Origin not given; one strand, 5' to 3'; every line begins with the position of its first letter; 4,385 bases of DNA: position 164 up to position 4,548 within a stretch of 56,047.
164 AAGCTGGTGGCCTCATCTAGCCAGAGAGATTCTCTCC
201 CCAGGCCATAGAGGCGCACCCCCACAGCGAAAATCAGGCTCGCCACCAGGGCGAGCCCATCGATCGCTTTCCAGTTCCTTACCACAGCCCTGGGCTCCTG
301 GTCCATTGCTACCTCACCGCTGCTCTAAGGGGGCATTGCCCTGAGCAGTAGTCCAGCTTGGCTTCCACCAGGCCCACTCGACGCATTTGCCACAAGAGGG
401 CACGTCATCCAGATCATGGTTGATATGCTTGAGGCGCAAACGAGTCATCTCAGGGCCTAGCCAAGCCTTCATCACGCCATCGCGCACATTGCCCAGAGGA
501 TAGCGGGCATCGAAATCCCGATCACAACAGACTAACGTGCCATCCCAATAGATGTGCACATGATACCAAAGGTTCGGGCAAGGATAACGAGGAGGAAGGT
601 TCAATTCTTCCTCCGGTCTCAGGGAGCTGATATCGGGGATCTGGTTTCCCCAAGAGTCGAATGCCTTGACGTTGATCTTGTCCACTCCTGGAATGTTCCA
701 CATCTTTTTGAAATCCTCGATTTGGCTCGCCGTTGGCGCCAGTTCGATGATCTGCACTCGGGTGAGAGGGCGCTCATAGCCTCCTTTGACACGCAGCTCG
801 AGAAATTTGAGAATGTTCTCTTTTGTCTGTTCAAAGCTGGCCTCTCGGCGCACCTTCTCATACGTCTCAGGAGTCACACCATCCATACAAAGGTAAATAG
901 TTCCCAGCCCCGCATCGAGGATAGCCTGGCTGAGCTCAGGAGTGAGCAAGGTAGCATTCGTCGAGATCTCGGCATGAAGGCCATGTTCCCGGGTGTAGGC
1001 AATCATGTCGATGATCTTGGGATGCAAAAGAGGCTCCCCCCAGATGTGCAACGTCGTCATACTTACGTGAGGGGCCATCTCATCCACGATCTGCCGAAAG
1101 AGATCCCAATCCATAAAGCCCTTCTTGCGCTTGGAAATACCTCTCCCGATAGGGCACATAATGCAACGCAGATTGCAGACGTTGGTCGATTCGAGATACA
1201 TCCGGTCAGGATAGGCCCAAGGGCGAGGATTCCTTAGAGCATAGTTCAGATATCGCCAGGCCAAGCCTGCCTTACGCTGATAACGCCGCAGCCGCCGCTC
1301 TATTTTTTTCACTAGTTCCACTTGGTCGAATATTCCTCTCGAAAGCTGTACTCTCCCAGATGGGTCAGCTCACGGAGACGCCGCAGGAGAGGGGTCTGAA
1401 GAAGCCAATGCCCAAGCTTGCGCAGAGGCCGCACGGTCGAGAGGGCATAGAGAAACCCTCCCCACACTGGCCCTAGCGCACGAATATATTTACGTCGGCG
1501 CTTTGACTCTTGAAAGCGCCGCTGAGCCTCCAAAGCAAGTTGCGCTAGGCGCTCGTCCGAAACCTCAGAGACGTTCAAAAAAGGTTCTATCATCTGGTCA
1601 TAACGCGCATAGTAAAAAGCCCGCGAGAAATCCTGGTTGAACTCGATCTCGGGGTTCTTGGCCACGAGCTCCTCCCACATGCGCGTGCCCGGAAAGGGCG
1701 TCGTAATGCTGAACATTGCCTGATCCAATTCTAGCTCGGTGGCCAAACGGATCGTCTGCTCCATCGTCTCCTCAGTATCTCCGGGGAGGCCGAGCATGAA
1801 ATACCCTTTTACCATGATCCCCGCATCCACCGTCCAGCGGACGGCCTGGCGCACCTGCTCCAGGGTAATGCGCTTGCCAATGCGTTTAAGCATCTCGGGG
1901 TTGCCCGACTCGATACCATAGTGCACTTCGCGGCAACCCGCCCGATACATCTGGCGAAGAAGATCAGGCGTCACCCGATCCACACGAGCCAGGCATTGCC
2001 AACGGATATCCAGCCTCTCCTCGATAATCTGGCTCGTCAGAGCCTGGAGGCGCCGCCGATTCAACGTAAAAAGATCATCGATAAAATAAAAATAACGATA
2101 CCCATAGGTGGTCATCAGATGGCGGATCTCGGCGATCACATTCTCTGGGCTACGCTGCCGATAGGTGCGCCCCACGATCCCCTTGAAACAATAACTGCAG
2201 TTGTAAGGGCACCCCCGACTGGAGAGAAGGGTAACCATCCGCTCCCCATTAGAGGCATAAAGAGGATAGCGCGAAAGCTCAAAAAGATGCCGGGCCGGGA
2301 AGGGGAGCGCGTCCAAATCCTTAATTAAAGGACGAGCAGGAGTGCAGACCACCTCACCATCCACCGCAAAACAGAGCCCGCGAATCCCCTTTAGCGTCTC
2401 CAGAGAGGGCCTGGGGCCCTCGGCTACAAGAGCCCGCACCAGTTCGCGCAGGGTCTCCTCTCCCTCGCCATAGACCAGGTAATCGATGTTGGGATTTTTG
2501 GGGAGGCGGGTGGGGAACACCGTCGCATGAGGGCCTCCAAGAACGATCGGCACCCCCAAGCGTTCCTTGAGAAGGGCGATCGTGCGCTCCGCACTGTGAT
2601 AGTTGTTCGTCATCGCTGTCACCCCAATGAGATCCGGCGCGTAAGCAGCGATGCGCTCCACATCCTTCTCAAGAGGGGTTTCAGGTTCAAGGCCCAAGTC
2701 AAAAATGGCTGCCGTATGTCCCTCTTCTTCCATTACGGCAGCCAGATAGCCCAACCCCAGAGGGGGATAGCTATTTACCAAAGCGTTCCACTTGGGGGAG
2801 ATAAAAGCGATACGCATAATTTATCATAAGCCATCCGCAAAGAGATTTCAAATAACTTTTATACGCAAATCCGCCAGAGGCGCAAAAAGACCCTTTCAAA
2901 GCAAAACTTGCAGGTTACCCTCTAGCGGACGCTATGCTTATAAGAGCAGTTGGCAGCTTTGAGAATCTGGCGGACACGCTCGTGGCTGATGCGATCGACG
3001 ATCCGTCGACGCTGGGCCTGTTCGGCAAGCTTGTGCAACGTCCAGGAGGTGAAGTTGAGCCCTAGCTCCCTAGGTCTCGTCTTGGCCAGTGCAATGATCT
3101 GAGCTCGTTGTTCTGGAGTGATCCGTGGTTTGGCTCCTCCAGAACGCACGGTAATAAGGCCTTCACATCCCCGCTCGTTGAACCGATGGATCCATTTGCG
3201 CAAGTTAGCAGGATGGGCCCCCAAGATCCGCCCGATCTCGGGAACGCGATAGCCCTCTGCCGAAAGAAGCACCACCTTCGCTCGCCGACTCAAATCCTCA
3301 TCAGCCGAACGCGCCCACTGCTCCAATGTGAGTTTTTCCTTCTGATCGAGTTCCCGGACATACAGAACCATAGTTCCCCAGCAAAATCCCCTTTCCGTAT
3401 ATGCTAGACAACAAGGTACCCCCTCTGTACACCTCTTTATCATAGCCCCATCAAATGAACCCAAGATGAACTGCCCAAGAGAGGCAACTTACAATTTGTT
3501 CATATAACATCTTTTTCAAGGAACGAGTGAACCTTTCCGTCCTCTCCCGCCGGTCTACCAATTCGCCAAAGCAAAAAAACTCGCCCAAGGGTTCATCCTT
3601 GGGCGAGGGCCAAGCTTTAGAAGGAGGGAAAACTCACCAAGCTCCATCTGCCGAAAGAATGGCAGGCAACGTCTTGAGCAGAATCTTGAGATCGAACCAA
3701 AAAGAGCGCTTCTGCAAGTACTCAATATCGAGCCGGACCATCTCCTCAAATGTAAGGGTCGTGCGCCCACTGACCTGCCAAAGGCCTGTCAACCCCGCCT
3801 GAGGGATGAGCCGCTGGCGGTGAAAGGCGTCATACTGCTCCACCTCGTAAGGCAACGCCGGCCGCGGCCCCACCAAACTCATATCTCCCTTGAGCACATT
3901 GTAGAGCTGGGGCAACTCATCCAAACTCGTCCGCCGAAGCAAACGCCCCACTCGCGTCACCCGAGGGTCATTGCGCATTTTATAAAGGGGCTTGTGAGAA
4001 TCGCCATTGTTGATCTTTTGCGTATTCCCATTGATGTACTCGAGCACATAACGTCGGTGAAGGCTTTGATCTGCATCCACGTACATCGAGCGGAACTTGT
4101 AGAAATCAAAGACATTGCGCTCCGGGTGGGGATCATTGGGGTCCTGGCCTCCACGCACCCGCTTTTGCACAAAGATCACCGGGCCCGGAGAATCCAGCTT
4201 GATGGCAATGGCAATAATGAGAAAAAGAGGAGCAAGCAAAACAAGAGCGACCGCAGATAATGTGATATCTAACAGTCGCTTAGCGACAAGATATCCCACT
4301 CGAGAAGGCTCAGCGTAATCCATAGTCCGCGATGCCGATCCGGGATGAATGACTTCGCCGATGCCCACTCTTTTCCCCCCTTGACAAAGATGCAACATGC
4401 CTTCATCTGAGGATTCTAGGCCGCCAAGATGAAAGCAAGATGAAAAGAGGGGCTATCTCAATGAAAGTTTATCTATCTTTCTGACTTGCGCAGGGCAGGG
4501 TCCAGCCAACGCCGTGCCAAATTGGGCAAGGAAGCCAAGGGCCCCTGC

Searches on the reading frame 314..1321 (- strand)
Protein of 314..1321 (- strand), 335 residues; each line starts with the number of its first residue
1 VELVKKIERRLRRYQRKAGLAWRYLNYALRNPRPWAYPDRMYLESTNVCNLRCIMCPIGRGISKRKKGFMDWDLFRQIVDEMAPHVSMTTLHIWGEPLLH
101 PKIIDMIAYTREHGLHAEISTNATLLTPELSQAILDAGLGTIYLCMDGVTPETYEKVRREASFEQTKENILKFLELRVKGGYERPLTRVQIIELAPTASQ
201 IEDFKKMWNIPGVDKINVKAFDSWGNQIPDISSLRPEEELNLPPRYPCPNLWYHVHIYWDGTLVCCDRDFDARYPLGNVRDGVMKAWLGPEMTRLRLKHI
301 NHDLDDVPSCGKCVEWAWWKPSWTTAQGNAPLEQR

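Call 31: search_protein_families(library=pfam, proteins=[window:314-1321:-], max_evalue=0.000001)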
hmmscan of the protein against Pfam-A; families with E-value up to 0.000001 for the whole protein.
window:314-1321:- (335 aa): 2 families
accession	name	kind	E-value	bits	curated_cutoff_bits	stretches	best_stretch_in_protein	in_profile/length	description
PF04055.27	Radical_SAM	-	7.8e-19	68.9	29.5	1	44-179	2-142/166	Radical SAM superfamily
PF13186.11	SPASM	-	1.1e-10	42.1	21.5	1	248-313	1-66/67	Iron-sulfur cluster-binding domain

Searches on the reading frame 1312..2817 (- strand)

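Call 31: search_protein_families(library=pfam, proteins=[window:1312-2817:-], max_evalue=0.000001)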
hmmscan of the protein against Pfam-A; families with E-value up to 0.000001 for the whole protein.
window:1312-2817:- (501 aa): 2 families
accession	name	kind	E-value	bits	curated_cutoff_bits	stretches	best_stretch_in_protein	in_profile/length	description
PF04055.27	Radical_SAM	-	6.3e-28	98.5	29.5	1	199-359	3-166/166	Radical SAM superfamily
PF02310.24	B12-binding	-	4.2e-24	85.1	32.1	1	15-127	10-121/121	B12 binding domain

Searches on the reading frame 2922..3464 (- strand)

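Call 31: search_protein_families(library=pfam, proteins=[window:2922-3464:-], max_evalue=0.000001)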
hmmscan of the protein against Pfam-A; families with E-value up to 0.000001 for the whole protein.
window:2922-3464:- (180 aa): 4 families
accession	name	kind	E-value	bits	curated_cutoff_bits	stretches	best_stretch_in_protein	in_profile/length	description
PF13565.12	HTH_32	-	9.3e-18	65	33.7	1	88-168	2-73/73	Homeodomain-like domain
PF13551.12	HTH_29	-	5.3e-13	49.3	28.1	1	61-121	1-64/64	Winged helix-turn helix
PF13384.12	HTH_23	-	6.7e-12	45.3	24.6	1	57-104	3-50/50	Homeodomain-like domain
PF13518.12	HTH_28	-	5.3e-11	42.9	25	1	60-109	1-50/52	Helix-turn-helix domain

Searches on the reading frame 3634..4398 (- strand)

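Call 31: search_protein_families(library=pfam, proteins=[window:3634-4398:-], max_evalue=0.000001)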
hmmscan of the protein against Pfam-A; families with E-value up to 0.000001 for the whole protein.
window:3634-4398:- (254 aa): 1 family
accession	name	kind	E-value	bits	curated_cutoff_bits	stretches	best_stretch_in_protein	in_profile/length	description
PF02397.22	Bac_transf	-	1.7e-63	213.8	27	1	40-248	1-178/179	Bacterial sugar transferase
